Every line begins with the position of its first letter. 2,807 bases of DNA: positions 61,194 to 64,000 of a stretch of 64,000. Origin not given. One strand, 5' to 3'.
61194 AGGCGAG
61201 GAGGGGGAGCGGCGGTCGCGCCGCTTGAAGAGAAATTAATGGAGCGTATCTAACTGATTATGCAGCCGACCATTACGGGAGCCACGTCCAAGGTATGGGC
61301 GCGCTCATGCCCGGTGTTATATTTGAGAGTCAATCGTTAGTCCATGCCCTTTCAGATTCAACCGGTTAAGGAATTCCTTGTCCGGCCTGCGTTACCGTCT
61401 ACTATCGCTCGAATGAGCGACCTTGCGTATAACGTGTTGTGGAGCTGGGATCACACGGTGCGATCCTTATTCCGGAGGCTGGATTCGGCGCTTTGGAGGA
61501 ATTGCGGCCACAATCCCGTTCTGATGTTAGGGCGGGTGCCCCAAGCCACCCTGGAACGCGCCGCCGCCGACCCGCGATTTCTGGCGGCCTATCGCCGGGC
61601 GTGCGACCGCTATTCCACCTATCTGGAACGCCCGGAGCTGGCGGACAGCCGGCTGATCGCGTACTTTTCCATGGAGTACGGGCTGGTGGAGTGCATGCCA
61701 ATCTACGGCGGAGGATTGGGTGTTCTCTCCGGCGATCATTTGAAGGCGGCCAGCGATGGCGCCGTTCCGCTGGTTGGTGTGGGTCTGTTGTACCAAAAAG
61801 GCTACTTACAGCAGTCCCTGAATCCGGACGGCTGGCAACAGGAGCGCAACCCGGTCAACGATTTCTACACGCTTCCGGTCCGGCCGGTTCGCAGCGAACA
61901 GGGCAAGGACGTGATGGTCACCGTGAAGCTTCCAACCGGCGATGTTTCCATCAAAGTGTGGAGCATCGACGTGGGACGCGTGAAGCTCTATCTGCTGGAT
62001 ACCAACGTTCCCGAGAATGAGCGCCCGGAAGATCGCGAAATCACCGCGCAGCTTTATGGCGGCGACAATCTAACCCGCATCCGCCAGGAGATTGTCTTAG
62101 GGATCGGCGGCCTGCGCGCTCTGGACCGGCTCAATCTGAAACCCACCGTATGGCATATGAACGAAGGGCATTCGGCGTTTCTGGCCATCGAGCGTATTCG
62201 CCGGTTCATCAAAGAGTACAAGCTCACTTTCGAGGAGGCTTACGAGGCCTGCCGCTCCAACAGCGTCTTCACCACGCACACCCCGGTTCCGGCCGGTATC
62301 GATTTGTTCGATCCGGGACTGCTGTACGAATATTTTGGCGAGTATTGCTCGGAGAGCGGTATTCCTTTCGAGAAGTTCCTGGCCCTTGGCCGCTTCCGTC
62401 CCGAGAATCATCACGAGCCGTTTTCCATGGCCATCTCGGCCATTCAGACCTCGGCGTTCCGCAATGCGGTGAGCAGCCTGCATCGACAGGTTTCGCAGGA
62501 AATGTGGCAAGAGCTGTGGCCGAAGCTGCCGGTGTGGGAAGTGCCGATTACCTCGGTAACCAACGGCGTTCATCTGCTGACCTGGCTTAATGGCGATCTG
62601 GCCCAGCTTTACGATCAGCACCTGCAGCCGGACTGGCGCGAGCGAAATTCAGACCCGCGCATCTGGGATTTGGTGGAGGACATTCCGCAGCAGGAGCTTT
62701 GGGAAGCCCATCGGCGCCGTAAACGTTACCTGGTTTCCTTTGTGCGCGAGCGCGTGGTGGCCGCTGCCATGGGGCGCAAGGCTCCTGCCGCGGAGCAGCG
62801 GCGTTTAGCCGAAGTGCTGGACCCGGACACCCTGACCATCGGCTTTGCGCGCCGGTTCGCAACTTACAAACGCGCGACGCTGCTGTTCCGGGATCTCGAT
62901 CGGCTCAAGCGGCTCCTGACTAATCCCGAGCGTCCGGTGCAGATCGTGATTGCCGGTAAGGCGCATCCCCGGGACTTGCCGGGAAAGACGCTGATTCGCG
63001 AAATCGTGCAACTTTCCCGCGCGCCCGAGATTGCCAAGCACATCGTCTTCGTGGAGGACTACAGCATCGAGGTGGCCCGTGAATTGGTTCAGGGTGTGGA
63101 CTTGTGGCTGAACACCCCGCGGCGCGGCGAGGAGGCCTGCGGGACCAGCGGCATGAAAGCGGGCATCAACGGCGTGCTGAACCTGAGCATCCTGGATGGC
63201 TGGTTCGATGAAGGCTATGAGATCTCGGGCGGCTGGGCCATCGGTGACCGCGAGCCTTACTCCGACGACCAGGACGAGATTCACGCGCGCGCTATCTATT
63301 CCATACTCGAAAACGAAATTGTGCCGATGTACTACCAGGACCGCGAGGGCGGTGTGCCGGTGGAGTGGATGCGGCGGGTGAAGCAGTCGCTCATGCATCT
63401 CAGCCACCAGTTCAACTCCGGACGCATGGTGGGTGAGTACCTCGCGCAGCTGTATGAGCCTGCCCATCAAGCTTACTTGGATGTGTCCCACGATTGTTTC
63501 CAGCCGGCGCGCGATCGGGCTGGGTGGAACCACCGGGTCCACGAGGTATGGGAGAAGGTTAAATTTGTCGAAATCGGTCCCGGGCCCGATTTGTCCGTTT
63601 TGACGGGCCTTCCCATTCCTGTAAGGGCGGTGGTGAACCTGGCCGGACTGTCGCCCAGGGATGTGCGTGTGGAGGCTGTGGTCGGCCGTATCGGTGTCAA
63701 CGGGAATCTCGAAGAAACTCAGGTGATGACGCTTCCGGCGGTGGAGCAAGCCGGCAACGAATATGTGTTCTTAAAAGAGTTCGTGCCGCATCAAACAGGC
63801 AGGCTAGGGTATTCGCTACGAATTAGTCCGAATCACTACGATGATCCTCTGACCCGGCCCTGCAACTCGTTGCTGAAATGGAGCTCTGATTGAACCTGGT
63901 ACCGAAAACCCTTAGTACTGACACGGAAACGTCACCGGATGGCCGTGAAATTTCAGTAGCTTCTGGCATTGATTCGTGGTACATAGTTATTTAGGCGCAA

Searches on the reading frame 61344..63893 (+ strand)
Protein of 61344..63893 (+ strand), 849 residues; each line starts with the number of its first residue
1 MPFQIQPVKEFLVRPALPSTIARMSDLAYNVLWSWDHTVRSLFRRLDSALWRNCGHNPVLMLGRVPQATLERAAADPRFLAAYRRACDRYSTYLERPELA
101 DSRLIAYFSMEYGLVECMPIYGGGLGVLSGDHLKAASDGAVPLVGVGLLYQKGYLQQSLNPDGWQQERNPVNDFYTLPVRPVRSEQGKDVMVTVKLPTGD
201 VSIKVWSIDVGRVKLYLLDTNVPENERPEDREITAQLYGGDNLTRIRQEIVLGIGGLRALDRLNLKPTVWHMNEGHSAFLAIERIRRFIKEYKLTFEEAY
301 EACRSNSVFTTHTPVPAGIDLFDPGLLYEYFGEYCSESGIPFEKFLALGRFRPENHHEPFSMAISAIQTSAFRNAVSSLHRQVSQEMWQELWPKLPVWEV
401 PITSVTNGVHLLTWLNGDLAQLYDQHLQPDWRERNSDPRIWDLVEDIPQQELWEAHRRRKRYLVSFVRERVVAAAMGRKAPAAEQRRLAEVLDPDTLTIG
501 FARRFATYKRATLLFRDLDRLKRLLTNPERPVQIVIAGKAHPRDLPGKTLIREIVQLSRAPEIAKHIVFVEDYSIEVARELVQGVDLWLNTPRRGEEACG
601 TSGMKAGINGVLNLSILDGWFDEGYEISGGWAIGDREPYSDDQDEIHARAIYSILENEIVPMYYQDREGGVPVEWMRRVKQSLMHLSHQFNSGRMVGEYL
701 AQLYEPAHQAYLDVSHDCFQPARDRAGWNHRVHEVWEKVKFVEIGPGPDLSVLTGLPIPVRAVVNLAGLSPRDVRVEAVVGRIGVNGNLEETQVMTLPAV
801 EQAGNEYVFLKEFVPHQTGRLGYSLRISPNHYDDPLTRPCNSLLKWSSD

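Call 20: search_protein_families(library=pfam, proteins=[window:61344-63893:+], max_evalue=0.001)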
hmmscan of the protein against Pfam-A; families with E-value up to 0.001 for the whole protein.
window:61344-63893:+ (849 aa): 2 families
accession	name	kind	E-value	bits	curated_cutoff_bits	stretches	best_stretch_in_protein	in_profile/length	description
PF11897.13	DUF3417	-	2.2e-31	109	25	1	17-118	1-109/109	Protein of unknown function (DUF3417)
PF00343.26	Phosphorylase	-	8.7e-27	94.1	27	1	355-619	319-579/713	Carbohydrate phosphorylase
